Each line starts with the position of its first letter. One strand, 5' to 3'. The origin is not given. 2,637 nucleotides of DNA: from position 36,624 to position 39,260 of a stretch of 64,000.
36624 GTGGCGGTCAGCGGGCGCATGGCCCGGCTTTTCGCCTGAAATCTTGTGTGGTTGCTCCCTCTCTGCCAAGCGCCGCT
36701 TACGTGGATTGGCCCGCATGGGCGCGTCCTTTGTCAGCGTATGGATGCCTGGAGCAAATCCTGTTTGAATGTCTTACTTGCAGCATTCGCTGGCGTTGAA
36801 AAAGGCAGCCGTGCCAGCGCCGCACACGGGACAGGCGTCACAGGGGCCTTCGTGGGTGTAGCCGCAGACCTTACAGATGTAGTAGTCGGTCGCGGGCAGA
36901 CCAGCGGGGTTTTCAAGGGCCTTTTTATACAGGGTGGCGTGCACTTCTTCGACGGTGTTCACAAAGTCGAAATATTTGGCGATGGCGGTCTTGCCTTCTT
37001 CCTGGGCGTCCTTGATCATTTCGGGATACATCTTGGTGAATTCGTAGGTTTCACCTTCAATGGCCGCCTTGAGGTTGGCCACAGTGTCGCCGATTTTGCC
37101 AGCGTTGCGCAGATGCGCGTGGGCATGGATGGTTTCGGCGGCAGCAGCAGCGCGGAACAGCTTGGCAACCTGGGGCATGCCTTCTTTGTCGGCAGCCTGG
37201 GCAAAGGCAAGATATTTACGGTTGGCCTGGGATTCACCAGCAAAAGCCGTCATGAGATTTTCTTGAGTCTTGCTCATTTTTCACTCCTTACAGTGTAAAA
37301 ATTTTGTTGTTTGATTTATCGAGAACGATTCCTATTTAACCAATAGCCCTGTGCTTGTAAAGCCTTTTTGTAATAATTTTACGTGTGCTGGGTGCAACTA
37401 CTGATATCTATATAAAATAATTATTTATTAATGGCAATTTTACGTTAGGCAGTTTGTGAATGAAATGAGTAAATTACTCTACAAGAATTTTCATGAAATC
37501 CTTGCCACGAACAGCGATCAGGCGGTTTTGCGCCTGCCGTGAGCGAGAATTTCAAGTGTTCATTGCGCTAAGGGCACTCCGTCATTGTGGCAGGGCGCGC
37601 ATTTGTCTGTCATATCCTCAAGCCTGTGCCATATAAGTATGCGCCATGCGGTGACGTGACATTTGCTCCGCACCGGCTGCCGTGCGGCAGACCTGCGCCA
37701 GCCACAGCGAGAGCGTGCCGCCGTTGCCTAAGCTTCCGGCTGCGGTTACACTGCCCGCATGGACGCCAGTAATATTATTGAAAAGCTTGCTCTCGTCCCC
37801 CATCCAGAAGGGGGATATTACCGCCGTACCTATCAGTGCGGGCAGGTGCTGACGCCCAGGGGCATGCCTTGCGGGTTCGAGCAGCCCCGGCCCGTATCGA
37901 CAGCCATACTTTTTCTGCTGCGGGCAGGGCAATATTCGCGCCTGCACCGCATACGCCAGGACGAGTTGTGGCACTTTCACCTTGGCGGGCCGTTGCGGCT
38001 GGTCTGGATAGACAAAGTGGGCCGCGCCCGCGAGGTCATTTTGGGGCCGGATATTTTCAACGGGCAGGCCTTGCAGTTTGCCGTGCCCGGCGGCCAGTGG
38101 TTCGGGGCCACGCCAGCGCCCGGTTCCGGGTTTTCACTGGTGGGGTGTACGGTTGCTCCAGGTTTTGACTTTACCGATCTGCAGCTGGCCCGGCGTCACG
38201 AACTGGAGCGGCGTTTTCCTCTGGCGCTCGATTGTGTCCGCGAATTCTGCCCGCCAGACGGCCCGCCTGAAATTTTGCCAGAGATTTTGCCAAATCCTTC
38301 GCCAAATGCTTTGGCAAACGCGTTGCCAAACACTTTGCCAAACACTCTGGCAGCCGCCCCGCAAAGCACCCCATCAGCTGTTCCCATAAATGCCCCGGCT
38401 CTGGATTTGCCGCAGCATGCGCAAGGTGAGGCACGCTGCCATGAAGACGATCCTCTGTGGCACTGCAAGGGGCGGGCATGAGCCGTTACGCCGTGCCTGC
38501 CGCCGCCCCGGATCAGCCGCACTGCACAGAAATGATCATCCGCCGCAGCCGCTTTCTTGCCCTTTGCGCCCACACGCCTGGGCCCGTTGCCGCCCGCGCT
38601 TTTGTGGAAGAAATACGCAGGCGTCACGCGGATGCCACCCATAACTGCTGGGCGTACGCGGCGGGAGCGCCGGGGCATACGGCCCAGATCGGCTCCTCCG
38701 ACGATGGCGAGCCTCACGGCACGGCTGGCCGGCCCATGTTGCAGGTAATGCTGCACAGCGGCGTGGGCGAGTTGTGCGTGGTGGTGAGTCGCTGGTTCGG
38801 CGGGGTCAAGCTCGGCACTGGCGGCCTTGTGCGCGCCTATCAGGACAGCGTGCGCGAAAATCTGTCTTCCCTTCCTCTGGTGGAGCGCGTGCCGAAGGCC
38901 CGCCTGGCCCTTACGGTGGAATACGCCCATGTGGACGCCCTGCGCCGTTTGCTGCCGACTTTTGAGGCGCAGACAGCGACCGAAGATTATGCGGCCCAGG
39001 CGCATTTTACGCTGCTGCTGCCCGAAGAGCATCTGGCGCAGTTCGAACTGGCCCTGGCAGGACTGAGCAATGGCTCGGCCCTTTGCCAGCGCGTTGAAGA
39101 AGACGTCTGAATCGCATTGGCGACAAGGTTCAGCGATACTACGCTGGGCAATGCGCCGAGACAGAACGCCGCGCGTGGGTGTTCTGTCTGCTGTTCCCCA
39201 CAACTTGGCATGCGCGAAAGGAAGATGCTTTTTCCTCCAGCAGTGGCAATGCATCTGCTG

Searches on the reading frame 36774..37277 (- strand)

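Call 98: search_protein_families(library=pfam, proteins=[window:36774-37277:-], max_evalue=0.00001)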
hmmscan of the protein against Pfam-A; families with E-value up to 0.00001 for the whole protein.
window:36774-37277:- (167 aa): 2 families
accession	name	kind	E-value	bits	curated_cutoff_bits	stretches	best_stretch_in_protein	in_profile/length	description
PF02915.23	Rubrerythrin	-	1.2e-24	87.7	22.8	1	6-120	1-136/137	Rubrerythrin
PF21349.2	RUBY_RBDX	-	7.9e-08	32.1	26.5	1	133-159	1-29/30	Rubrerythrin, rubredoxin-like domain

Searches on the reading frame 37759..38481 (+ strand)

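Call 98: search_protein_families(library=pfam, proteins=[window:37759-38481:+], max_evalue=0.00001)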
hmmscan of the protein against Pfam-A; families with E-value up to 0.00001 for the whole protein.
window:37759-38481:+ (240 aa): 1 family
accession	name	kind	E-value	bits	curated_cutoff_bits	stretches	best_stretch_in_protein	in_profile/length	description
PF06172.17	Cupin_5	-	8.1e-48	162.5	25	1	5-144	2-139/139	Cupin superfamily (DUF985)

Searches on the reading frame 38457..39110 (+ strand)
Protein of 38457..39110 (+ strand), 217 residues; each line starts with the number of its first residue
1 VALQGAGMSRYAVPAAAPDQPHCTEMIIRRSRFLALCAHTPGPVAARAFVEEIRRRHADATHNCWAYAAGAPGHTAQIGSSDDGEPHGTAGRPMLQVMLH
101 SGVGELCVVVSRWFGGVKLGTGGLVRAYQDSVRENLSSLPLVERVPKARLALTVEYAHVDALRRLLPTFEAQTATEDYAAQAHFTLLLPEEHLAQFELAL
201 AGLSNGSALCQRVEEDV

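Call 98: search_protein_families(library=pfam, proteins=[window:38457-39110:+], max_evalue=0.00001)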
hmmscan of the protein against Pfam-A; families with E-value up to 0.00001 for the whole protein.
window:38457-39110:+ (217 aa): 2 families
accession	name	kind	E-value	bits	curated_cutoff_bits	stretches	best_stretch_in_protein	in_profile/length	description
PF01205.25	UPF0029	-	1.1e-35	122.3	27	1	29-135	1-106/107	Uncharacterized protein family UPF0029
PF09186.17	DUF1949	-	2.5e-11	43.7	23.7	1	152-206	1-55/56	Domain of unknown function (DUF1949)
